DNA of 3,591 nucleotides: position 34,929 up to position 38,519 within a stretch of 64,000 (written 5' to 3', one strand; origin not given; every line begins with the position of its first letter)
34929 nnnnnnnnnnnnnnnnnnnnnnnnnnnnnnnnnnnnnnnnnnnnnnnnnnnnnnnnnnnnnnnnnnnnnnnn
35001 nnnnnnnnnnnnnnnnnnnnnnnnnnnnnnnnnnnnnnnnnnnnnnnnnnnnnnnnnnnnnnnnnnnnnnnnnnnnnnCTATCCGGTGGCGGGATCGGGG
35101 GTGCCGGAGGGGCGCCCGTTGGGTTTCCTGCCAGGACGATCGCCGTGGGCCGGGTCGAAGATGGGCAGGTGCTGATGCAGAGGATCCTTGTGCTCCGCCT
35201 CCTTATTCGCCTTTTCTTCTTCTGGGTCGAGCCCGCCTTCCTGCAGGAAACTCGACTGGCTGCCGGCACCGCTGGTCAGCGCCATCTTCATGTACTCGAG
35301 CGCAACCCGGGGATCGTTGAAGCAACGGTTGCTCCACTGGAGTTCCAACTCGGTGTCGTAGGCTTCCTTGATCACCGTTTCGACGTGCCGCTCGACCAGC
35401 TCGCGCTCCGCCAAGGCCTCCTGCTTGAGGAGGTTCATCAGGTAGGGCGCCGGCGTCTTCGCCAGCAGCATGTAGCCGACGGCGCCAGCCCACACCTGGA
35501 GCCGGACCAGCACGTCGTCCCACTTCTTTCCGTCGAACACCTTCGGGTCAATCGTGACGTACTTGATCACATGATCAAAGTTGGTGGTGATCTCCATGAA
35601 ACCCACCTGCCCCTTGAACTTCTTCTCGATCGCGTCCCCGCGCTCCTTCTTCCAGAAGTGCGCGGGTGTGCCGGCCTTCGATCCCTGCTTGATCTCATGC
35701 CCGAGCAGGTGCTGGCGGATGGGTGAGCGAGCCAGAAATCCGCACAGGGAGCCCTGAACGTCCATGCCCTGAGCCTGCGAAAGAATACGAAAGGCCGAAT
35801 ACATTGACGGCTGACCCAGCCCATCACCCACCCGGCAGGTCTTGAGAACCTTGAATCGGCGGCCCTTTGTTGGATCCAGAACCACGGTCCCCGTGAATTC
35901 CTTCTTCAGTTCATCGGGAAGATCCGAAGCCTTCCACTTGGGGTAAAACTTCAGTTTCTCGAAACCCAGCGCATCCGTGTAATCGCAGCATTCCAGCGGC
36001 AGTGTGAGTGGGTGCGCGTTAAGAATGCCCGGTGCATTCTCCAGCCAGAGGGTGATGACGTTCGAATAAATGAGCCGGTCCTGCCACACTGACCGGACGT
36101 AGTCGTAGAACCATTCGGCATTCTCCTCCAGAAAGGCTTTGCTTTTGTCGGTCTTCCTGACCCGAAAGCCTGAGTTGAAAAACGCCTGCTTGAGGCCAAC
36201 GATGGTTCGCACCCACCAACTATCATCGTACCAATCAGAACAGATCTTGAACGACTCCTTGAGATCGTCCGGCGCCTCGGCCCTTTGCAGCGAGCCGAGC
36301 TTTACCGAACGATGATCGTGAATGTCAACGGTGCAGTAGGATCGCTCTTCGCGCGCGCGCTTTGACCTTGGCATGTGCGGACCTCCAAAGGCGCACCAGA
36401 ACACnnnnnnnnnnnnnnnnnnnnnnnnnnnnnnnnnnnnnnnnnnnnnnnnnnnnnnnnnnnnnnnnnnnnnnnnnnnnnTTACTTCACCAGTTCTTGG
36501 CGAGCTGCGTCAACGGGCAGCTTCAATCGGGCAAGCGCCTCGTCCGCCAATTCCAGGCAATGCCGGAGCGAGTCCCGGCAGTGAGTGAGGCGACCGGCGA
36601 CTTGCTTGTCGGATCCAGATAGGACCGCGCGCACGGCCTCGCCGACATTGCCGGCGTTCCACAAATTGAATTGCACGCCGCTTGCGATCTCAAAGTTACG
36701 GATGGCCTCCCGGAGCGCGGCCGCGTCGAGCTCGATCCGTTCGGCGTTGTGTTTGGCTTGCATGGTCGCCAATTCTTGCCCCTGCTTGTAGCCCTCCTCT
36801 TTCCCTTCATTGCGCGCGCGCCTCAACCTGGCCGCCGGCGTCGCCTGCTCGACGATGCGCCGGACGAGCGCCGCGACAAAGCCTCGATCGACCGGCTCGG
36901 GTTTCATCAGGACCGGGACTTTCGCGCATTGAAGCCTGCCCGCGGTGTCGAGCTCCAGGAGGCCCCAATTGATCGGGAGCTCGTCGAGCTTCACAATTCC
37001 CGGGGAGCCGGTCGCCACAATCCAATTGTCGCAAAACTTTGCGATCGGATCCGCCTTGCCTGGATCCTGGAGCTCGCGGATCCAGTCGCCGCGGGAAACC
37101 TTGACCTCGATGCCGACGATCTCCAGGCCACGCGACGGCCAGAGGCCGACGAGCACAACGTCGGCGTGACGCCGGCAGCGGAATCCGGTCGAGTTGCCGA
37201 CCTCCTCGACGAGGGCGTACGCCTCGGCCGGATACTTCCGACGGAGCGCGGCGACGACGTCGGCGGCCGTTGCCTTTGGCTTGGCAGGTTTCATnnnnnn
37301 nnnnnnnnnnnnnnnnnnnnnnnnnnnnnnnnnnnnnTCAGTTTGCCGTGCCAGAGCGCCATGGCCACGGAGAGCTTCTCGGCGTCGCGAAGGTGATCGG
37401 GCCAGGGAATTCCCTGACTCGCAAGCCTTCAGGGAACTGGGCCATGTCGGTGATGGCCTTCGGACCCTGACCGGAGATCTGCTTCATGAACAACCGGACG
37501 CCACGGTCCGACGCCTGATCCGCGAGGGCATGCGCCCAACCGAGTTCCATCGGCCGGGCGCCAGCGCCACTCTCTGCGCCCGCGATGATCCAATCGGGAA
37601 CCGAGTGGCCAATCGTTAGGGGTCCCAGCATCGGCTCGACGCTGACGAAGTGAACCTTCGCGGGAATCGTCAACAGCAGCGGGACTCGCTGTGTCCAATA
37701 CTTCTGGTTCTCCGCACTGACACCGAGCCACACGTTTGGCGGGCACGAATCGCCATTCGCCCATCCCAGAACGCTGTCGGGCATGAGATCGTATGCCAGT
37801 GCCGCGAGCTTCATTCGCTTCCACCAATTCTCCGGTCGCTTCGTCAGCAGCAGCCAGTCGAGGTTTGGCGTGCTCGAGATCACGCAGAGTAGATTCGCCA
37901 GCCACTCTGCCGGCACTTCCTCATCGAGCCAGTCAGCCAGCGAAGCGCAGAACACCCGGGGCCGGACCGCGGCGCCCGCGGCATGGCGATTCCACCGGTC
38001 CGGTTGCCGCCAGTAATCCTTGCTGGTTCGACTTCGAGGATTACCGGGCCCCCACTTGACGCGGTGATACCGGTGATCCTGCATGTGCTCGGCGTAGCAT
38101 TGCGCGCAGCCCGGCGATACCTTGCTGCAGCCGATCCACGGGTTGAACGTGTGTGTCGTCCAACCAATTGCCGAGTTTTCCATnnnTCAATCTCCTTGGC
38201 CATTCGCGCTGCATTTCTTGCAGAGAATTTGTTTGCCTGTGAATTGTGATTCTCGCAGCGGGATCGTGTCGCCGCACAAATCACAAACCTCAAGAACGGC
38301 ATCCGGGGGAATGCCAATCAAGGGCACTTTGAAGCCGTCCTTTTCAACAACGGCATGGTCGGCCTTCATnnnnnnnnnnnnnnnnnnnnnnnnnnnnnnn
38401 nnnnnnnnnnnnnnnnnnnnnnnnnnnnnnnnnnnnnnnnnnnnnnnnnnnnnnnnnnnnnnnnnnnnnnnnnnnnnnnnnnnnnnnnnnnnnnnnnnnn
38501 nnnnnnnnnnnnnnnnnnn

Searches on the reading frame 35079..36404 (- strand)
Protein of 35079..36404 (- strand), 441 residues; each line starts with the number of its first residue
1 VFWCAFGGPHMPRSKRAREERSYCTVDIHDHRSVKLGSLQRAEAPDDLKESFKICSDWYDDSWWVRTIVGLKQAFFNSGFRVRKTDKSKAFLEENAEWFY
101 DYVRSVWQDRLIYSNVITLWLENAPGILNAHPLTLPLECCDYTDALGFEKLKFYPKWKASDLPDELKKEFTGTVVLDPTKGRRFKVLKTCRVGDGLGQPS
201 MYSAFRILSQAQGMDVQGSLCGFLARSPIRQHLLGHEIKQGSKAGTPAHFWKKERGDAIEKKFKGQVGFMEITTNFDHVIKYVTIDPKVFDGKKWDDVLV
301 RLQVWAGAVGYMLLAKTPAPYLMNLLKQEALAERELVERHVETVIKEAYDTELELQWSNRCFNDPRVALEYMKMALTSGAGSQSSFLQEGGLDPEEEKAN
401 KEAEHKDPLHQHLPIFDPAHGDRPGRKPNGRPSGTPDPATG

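Call 57: search_protein_families(library=phrogs, proteins=[window:35079-36404:-], max_evalue=0.01)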
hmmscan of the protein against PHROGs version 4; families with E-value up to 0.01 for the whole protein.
window:35079-36404:- (441 aa): 0 families

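Call 58: search_protein_families(library=pfam, proteins=[window:35079-36404:-], max_evalue=0.01)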
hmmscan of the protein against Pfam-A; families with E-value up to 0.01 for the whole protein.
window:35079-36404:- (441 aa): 0 families

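Call 78: search_solved_structures(query=A4, max_evalue=10)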
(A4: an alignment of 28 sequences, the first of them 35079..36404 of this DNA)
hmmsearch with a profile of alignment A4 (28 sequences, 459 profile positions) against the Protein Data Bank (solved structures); distinct sequences matched with E-value up to 10: 3.
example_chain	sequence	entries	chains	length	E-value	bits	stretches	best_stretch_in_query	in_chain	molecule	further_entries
7rdr_A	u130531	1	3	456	0.015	17.2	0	84-120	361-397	Circular tendon repeat protein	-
7z4w_A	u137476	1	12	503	0.086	14.7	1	361-425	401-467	Portal protein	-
2jes_A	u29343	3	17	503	0.086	14.7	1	361-425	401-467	PORTAL PROTEIN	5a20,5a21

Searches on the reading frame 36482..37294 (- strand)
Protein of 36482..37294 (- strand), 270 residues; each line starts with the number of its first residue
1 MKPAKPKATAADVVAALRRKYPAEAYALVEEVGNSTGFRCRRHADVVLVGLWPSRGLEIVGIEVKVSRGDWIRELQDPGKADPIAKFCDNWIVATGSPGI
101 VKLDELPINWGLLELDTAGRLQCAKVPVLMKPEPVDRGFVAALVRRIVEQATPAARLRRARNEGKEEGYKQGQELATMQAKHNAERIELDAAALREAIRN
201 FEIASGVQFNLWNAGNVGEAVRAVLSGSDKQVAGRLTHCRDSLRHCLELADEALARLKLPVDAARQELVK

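Call 3: search_protein_families(library=pfam, proteins=[window:36482-37294:-], max_evalue=0.1)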
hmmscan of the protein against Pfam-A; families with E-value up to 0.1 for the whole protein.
window:36482-37294:- (270 aa): 0 families

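Call 4: search_protein_families(library=phrogs, proteins=[window:36482-37294:-], max_evalue=0.01)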
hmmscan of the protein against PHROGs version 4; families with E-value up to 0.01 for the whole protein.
window:36482-37294:- (270 aa): 5 families
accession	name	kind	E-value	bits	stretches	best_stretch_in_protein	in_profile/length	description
phrog_14517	-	unknown function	2.2e-46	159.7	1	9-266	5-282/296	-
phrog_5429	-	DNA, RNA and nucleotide metabolism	1.3e-17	65.2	1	8-152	4-166/176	DNA repair protein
phrog_631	-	unknown function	3.5e-05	24.6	1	60-131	71-141/260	-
phrog_21656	-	other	0.0033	16.4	1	134-248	375-490/1022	peptidase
phrog_9263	-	unknown function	0.0075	17.3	1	60-115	109-163/230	-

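Call 59: search_protein_families(library=ncbifam, proteins=[window:36482-37294:-], max_evalue=0.05)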
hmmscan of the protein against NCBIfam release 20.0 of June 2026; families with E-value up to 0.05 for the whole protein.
window:36482-37294:- (270 aa): 0 families

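Call 60: search_protein_families(library=padloc, proteins=[window:36482-37294:-], max_evalue=0.05)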
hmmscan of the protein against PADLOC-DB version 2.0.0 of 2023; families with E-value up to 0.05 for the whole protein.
window:36482-37294:- (270 aa): 0 families

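Call 62: search_solved_structures(query=window:36482-37294:-, max_evalue=10)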
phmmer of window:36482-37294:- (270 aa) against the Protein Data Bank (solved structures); distinct sequences matched with E-value up to 10: 0.

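Call 69: find_related_loci(query=window:36482-37294:-, collection=viral_contigs, flank=6000)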
Query window:36482-37294:- (270 aa) in viral_contigs; peptide patterns used: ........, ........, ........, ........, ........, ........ (x = any residue, [..] = any of these).
4 stretches matched a pattern, but none encodes a relative of the query by tblastn (E <= 1e-3).

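Call 71: search_dna_similar(query=window:36482-37294:-, collection=phages, mode=protein, max_rows=60, max_evalue=0.00001)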
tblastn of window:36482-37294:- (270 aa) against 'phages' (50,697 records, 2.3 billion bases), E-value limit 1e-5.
Records with a match: 83; places in all: 83; records where one place covers at least 80% of the query: 4.
Best place of each record, by identity: <60% 83.
By first word of the organism name: Mycobacterium 24; Arthrobacter 16; Microbacterium 15; Gordonia 7; Streptomyces 7; Bordetella 3; Pseudomonas 2; Klebsiella 2; Curtobacterium 2; Aeromonas 1; and 4 more.
By host as written in the record: Arthrobacter globiformis NRRL B-2979 SEA 8; Microbacterium paraoxydans NWU1 8; Mycobacterium smegmatis mc2 155 7; Microbacterium foliorum NRRL B-24224 SEA 6; Gordonia terrae 3612 5; Arthrobacter globiformis B-2979 4; Streptomyces lividans JI 1326 4; - 3; and 30 more.
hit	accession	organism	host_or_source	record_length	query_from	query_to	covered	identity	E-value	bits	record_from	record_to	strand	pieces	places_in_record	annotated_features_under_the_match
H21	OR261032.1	Aeromonas phage ST4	Aeromonas hydrophila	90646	11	262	93%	36.7%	7e-36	140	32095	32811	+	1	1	hypothetical protein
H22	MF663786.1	Bordetella phage vB_BbrM_PHB04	Bordetella bronchiseptica 4715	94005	9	264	95%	35.6%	2e-37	145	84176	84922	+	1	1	hypothetical protein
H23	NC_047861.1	Bordetella phage vB_BbrM_PHB04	Bordetella bronchiseptica 4715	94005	9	264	95%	35.6%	2e-37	145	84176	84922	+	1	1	hypothetical protein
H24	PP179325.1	Pseudomonas phage Touem01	Pseudomonas syringae 7C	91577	10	241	86%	34.0%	1e-29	123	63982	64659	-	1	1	hypothetical protein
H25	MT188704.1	Mesorhizobium phage Cp1R7A-A1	Mesorhizobium loti R7ANS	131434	11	146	50%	51.1%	8e-33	132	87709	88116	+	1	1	hypothetical protein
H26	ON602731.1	Klebsiella phage VLCpiS6a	Klebsiella pneumoniae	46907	2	145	53%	43.4%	3e-26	113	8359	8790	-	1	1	hypothetical protein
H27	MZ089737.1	Pseudomonas phage PSA28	wastewater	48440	2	145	53%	43.4%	6e-26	112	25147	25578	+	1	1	hypothetical protein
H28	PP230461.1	Bordetella phage PY223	Bordetella bronchiseptica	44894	12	149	51%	44.9%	1e-28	119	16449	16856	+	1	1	hypothetical protein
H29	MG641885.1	Salmonella phage PMBT28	Salmonella enterica subsp. enterica ...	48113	2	145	53%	42.8%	2e-26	113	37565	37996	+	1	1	hypothetical protein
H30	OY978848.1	Klebsiella phage vB_Kpn_K21lambda1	-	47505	2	145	53%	42.8%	4e-26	112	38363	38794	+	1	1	unknown function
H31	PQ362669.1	Arthrobacter phage Kukla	Arthrobacter globiformis B-2979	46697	9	151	53%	36.8%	4e-20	96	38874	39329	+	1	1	63: nuclease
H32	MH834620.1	Arthrobacter phage Melons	Arthrobacter globiformis NRRL B-2979 SEA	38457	26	161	50%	36.2%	1e-16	85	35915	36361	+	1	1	65: hypothetical protein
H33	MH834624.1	Arthrobacter phage Polka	Arthrobacter globiformis NRRL B-2979 SEA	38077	26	161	50%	36.2%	2e-16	84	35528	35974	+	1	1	62: hypothetical protein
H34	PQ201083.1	Arthrobacter phage HannahPhantana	Arthrobacter globiformis B-2979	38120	26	161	50%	36.2%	2e-16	84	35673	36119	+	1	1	64: hypothetical protein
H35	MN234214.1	Arthrobacter phage Amelia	Arthrobacter sp. ATCC 21022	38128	26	161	50%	36.2%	2e-16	84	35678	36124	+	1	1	62: hypothetical protein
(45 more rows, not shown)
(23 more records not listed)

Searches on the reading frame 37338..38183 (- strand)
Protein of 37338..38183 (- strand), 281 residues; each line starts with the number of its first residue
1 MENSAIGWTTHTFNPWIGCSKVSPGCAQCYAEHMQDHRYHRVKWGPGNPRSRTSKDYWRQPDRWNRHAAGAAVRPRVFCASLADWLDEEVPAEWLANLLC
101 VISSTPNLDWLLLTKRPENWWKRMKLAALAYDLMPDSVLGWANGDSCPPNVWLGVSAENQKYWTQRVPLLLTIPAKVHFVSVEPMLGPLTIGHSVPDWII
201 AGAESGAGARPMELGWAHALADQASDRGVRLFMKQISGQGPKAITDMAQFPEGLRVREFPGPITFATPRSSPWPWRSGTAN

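Call 3: search_protein_families(library=pfam, proteins=[window:37338-38183:-], max_evalue=0.1)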
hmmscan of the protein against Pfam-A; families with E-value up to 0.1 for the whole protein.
window:37338-38183:- (281 aa): 1 family
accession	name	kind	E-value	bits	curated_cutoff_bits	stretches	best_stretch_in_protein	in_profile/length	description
PF07505.17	DUF5131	-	3.3e-66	223.7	28.9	1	3-242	1-221/243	Protein of unknown function (DUF5131)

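Call 4: search_protein_families(library=phrogs, proteins=[window:37338-38183:-], max_evalue=0.01)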
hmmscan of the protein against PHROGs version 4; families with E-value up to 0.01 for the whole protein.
window:37338-38183:- (281 aa): 1 family
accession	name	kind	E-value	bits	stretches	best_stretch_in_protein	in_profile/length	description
phrog_2045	-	unknown function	1.6e-75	255.3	1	1-248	2-243/299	-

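Call 59: search_protein_families(library=ncbifam, proteins=[window:37338-38183:-], max_evalue=0.05)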
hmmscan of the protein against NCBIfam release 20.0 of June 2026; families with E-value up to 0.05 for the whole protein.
window:37338-38183:- (281 aa): 2 families
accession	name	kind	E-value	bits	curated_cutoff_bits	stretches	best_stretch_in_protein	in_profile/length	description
TIGR04471.1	rSAM_mob_pairA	equivalog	1e-10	41.5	355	1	149-235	107-196/220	radical SAM mobile pair protein A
TIGR04470.1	rSAM_mob_pairB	equivalog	0.046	13.1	410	0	3-45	12-51/285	radical SAM mobile pair protein B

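Call 60: search_protein_families(library=padloc, proteins=[window:37338-38183:-], max_evalue=0.05)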
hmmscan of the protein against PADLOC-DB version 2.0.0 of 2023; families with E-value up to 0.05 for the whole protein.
window:37338-38183:- (281 aa): 2 families
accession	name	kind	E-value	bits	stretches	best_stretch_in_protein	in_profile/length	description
PDLC04639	PDC-M41B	-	3.6e-44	149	1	1-240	1-216/241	-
PDLC04569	PDC-M30B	-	2.2e-43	146.6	1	1-242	1-218/241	-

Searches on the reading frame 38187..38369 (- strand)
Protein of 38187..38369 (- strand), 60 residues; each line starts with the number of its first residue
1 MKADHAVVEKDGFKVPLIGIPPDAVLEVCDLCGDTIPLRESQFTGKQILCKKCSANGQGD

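Call 3: search_protein_families(library=pfam, proteins=[window:38187-38369:-], max_evalue=0.1)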
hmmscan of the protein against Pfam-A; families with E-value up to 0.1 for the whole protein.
window:38187-38369:- (60 aa): 1 family
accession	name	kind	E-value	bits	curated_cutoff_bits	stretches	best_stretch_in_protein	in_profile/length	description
PF14354.12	Lar_restr_allev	-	0.033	14.9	28.6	1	26-55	3-33/58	Restriction alleviation protein Lar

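Call 4: search_protein_families(library=phrogs, proteins=[window:38187-38369:-], max_evalue=0.01)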
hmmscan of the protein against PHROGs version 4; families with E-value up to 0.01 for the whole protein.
window:38187-38369:- (60 aa): 0 families

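Call 59: search_protein_families(library=ncbifam, proteins=[window:38187-38369:-], max_evalue=0.05)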
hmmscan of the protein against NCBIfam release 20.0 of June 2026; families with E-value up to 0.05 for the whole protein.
window:38187-38369:- (60 aa): 0 families

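Call 60: search_protein_families(library=padloc, proteins=[window:38187-38369:-], max_evalue=0.05)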
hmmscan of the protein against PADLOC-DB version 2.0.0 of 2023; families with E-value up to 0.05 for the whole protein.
window:38187-38369:- (60 aa): 0 families
